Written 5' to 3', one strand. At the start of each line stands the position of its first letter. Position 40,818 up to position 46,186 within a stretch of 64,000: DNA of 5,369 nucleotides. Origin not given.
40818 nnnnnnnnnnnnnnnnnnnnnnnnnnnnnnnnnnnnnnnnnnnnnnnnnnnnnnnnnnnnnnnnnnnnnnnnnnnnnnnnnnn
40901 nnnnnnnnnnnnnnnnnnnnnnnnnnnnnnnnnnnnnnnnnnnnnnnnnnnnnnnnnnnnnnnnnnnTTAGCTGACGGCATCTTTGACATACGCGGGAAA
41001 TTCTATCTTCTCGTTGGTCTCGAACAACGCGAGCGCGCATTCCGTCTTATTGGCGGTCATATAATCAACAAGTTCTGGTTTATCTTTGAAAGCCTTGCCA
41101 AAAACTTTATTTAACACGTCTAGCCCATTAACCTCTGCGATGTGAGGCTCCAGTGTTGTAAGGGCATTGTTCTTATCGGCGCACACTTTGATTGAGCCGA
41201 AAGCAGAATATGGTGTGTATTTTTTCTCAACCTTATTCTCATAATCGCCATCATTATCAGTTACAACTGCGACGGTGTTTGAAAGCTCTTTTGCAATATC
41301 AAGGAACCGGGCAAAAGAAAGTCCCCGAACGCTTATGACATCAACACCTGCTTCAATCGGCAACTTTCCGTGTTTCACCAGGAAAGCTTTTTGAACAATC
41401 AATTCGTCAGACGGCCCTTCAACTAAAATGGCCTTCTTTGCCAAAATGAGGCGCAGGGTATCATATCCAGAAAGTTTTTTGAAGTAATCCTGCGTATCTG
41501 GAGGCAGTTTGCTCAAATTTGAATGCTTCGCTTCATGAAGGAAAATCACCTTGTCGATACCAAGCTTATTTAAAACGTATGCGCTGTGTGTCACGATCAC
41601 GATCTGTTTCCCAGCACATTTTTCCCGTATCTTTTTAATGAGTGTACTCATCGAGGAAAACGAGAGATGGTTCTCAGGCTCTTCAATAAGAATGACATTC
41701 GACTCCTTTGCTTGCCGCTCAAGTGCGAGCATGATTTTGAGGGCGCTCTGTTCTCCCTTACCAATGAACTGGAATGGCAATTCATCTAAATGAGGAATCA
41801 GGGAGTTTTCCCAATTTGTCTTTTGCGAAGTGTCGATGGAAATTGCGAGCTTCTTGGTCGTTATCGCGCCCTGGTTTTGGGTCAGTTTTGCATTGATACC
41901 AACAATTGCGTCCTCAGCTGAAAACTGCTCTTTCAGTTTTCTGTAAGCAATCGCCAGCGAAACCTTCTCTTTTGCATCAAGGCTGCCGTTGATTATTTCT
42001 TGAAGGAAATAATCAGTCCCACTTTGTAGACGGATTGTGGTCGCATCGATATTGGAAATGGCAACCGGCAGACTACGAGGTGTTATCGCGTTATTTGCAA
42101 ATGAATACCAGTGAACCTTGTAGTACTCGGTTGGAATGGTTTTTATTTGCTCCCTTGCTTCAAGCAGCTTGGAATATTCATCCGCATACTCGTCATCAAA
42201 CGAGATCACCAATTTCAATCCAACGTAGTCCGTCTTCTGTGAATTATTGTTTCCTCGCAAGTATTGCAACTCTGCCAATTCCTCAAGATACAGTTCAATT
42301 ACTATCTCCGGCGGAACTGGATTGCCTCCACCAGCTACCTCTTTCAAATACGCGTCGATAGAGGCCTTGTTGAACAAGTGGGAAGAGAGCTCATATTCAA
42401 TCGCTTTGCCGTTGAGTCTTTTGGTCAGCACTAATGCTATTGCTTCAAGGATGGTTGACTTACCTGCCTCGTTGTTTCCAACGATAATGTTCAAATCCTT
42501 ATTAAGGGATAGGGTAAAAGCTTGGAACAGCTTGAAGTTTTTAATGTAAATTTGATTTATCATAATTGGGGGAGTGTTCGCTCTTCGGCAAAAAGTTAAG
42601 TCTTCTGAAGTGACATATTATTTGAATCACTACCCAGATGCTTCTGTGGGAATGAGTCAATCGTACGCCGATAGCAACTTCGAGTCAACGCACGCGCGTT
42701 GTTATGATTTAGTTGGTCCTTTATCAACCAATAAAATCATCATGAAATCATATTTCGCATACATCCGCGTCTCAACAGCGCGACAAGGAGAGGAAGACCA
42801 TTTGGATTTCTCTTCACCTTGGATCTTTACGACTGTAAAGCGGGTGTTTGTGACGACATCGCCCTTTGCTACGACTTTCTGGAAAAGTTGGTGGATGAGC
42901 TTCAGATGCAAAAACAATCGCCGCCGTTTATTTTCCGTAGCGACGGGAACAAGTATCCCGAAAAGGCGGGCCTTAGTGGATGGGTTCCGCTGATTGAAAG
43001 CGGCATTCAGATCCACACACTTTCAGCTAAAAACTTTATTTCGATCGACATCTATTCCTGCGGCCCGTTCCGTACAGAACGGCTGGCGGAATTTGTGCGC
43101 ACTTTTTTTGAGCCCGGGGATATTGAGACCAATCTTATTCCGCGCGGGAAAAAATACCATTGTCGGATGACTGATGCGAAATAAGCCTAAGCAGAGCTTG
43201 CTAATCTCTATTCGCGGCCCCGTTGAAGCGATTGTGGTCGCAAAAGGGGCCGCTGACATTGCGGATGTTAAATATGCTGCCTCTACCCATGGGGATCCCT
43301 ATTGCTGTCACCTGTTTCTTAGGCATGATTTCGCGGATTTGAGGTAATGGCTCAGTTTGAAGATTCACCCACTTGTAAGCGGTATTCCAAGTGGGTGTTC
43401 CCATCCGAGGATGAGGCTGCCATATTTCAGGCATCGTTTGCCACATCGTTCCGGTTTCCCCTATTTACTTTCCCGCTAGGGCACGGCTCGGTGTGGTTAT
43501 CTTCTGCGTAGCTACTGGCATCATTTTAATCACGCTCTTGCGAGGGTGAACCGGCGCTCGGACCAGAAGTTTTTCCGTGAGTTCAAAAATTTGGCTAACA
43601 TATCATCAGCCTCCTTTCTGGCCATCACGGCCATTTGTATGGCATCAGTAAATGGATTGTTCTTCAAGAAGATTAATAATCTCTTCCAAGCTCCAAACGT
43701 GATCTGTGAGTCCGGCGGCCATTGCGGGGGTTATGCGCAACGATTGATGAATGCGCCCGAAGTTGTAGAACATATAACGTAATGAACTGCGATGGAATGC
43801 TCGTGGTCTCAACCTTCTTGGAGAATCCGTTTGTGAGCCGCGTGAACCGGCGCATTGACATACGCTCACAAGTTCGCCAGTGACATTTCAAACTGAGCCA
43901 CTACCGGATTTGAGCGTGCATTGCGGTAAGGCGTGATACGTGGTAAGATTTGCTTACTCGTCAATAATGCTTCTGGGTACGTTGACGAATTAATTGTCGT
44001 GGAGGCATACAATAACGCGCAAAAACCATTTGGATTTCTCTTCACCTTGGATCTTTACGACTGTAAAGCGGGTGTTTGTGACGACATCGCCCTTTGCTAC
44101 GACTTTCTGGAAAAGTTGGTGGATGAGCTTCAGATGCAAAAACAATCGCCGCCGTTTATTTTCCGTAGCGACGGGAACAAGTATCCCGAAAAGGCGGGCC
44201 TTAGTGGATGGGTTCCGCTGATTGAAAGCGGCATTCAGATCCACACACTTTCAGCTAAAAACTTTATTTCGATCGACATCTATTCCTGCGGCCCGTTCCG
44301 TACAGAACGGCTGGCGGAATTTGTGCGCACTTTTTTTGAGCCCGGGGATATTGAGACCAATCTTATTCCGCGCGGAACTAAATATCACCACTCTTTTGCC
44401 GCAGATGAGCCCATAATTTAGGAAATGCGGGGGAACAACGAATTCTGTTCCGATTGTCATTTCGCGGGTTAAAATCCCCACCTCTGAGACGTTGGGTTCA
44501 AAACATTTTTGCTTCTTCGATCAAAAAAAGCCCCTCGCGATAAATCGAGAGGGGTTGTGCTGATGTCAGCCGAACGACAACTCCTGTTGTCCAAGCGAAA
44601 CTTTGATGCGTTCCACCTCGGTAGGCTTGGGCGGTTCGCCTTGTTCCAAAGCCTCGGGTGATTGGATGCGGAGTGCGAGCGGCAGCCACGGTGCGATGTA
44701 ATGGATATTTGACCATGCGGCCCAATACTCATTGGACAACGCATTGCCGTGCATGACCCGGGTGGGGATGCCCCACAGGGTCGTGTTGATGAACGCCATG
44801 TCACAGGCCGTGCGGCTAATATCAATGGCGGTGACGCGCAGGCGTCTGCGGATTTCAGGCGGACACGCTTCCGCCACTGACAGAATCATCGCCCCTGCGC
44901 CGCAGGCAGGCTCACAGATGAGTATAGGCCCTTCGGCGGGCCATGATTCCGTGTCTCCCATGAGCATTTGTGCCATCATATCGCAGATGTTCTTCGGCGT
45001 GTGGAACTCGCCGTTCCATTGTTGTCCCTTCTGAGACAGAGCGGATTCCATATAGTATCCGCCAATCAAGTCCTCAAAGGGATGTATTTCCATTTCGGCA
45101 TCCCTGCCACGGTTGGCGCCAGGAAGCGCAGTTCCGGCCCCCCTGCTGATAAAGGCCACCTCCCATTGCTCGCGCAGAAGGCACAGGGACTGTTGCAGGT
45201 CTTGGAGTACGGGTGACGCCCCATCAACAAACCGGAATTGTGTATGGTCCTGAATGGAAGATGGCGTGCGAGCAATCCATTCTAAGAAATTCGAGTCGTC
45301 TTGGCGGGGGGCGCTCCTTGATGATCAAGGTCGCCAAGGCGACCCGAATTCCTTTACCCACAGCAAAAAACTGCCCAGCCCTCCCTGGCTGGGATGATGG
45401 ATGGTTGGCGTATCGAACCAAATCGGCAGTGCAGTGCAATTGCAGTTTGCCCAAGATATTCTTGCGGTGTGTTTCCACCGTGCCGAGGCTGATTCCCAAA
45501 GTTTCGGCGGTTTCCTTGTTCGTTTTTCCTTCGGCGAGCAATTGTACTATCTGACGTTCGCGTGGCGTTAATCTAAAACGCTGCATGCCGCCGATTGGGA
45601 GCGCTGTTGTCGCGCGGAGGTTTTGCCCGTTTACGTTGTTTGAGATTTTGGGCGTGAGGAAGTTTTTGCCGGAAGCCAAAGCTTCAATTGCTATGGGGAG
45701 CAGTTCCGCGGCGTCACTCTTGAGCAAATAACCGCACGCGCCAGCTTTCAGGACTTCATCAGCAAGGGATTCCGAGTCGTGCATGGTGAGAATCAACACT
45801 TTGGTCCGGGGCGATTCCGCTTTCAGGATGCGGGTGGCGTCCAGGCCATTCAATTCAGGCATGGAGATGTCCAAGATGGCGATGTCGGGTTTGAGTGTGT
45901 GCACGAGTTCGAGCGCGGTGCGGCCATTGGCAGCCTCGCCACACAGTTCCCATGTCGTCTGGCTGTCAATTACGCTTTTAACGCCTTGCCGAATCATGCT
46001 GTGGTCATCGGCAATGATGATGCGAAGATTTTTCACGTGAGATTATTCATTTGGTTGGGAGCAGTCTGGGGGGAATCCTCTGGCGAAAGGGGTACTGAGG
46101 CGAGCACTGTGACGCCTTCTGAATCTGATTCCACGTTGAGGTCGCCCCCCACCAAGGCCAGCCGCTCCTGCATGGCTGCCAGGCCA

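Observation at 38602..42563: Defence cluster on the other side of tRNA-His: HNH endonuclease, DinJ/YafQ toxin-antitoxin and a Gabija-like OLD-ATPase/TOPRIM plus UvrD-like helicase pair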

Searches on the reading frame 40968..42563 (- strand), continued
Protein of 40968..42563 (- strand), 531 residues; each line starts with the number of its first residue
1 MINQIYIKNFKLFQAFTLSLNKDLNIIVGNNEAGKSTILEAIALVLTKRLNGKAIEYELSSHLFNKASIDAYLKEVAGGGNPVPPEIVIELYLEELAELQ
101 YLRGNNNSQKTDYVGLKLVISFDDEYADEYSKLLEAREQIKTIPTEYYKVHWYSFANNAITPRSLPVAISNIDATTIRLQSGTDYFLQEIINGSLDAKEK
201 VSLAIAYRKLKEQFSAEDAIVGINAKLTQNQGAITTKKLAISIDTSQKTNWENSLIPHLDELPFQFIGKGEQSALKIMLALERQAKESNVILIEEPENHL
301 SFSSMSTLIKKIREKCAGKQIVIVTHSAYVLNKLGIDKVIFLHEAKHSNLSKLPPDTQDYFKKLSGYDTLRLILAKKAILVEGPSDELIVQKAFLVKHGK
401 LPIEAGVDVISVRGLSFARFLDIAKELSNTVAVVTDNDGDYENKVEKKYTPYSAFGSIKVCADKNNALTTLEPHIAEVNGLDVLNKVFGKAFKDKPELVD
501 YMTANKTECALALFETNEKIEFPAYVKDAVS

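Call 76: list_cluster_members(proteins=[window:40968-42563:-, window:39941-40981:-, window:38602-39072:-, window:39119-39412:+, window:39456-39734:+, window:45224-46036:-, window:43933-44421:+, window:44566-45159:-])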
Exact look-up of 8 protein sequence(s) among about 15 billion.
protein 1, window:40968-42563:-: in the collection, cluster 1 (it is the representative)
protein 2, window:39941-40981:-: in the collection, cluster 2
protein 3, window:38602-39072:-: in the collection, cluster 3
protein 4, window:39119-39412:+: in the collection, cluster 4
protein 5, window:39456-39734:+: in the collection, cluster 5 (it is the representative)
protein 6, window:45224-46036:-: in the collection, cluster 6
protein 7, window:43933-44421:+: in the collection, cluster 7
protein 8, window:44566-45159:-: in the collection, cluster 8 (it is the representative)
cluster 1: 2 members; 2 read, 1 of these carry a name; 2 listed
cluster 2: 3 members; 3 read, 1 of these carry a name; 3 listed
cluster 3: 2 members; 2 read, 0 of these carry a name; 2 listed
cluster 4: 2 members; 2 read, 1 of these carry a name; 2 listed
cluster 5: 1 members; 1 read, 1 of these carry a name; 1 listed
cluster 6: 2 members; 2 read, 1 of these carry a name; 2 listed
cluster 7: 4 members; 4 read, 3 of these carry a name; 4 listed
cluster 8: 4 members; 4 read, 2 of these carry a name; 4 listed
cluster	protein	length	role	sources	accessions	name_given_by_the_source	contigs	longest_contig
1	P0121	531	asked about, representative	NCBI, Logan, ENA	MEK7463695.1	MAG: AAA family ATPase [Patescibacteria group bacterium]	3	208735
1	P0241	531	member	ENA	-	-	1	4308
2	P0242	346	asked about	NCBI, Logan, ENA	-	-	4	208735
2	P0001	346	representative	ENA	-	-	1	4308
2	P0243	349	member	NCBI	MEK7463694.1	MAG: UvrD-helicase domain-containing protein [Patescibacteria group bacterium]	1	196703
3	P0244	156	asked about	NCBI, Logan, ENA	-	-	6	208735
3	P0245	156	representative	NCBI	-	-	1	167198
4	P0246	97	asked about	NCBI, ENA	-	-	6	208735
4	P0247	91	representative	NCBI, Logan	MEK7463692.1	MAG: type II toxin-antitoxin system RelB/DinJ family antitoxin [Patescibacteria group ...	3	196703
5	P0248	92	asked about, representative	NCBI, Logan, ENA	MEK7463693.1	MAG: type II toxin-antitoxin system YafQ family toxin [Patescibacteria group bacterium]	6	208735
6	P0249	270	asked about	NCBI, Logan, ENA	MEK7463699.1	MAG: response regulator transcription factor [Patescibacteria group bacterium]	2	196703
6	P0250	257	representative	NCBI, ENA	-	-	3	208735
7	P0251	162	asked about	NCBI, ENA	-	-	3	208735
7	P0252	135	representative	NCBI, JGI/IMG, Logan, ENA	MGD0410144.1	MAG: S-adenosylmethionine decarboxylase [Verrucomicrobiota bacterium] | S-adenosylmethionine decarboxylase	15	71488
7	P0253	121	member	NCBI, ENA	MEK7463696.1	MAG: S-adenosylmethionine decarboxylase [Patescibacteria group bacterium]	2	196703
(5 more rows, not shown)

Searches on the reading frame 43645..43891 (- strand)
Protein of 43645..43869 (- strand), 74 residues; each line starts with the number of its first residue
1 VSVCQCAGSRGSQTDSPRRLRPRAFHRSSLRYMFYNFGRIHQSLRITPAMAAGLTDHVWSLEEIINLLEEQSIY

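Call 63: search_protein_families(library=pfam, proteins=[window:43645-43869:-], max_evalue=0.001)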
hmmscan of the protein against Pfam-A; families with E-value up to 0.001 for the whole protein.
window:43645-43869:- (74 aa): 0 families

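Call 80: search_protein_families(library=ncbifam, proteins=[window:43645-43869:-, window:43673-43891:-], max_evalue=0.01)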
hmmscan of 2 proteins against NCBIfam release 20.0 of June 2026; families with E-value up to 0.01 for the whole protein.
window:43645-43869:- (74 aa): 0 families

window:43673-43891:- (72 aa): 0 families

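Call 81: search_dna_similar(query=window:43645-43869:-, collection=plasmids, mode=protein, max_evalue=0.0001, max_rows=8)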
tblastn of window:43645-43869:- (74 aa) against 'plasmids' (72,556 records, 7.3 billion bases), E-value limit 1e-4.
Records with a match: 8; places in all: 9; records where one place covers at least 80% of the query: 0.
Best place of each record, by identity: <60% 8.
By first word of the organism name: Mesorhizobium 2; Hoeflea 1; Methylocapsa 1; Methylobacterium 1; Bosea 1; Acidiphilium 1; Meiothermus 1.
By predicted mobility (MOB-suite, as given by PLSDB): non-mobilizable 8.
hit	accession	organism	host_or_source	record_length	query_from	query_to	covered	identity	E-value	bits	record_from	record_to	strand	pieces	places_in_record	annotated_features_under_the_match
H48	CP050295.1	Mesorhizobium loti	Oxytropis kamtschatica,cell ...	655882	29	69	55%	56.1%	2e-9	58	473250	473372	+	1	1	IS1 family transposase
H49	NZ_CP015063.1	Mesorhizobium ciceri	Cicer arietinum,Pure Sample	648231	29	71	58%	53.5%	5e-10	60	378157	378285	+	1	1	none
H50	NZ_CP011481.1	Hoeflea sp. IMCC20628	-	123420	25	72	65%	41.7%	1e-6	50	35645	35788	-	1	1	IS1 family transposase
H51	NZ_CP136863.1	Methylocapsa polymorpha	Shagnum peat sample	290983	29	69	55%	48.8%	6e-7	51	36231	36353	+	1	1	helix-turn-helix domain-containing protein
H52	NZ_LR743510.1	Methylobacterium bullatum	-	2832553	26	69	59%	43.2%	1e-6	50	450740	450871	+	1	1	none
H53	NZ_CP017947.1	Bosea sp. Tri-49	Oxytropis triphylla,cell culture,root ...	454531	29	69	55%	46.3%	8e-6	48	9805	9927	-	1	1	none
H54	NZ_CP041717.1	Acidiphilium multivorum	Cell culture,activated sludge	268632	29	69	55%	43.9%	2e-6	50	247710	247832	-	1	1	IS1 family transposase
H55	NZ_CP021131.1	Meiothermus taiwanensis WR-220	-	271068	26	65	54%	40.7%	6e-5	45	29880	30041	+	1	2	hypothetical protein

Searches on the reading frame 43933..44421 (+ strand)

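Call 34: search_protein_families(library=pfam, proteins=[window:43933-44421:+], max_evalue=0.001)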
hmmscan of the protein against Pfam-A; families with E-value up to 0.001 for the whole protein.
window:43933-44421:+ (162 aa): 1 family
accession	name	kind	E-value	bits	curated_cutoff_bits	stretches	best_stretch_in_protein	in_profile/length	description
PF02675.21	AdoMet_dc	-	1.8e-16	60.9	25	1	38-148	3-107/107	S-adenosylmethionine decarboxylase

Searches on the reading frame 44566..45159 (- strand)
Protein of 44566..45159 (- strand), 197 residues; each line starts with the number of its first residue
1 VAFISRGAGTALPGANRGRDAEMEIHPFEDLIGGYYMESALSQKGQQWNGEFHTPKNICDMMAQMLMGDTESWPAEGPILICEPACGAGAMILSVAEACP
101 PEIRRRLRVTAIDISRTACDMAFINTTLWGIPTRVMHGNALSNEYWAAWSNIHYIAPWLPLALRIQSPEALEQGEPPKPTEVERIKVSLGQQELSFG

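Call 34: search_protein_families(library=pfam, proteins=[window:44566-45159:-], max_evalue=0.001)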
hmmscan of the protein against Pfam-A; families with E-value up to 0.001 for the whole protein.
window:44566-45159:- (197 aa): 1 family
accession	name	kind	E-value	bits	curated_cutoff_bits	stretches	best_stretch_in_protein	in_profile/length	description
PF02384.22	N6_Mtase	-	5e-09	36.3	20.4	1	41-157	17-131/311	N-6 DNA Methylase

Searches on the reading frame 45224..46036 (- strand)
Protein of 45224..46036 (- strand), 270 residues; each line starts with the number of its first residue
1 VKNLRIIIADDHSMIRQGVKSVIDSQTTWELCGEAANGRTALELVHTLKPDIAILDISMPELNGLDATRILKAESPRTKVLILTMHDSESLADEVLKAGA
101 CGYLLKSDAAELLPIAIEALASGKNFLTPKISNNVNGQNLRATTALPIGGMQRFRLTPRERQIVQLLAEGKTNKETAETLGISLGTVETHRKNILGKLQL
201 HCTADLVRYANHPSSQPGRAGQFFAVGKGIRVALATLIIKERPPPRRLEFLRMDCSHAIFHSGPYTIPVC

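Call 34: search_protein_families(library=pfam, proteins=[window:45224-46036:-], max_evalue=0.001)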
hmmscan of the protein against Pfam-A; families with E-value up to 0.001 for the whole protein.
window:45224-46036:- (270 aa): 5 families
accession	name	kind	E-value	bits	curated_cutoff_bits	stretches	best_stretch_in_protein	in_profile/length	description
PF00072.30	Response_reg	-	3.8e-26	91.9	30.2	1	6-112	1-105/111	Response regulator receiver domain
PF00196.25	GerE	-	4.3e-18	65.1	23.5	1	156-210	3-57/57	Bacterial regulatory proteins, luxR family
PF08281.18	Sigma70_r4_2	-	1.6e-08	34.5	25.7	1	155-195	10-51/54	Sigma-70, region 4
PF04545.22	Sigma70_r4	-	1.3e-07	31.5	24.1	1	155-199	4-49/50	Sigma-70, region 4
PF13384.12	HTH_23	-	4.4e-05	23.6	24.6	1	161-191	8-38/50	Homeodomain-like domain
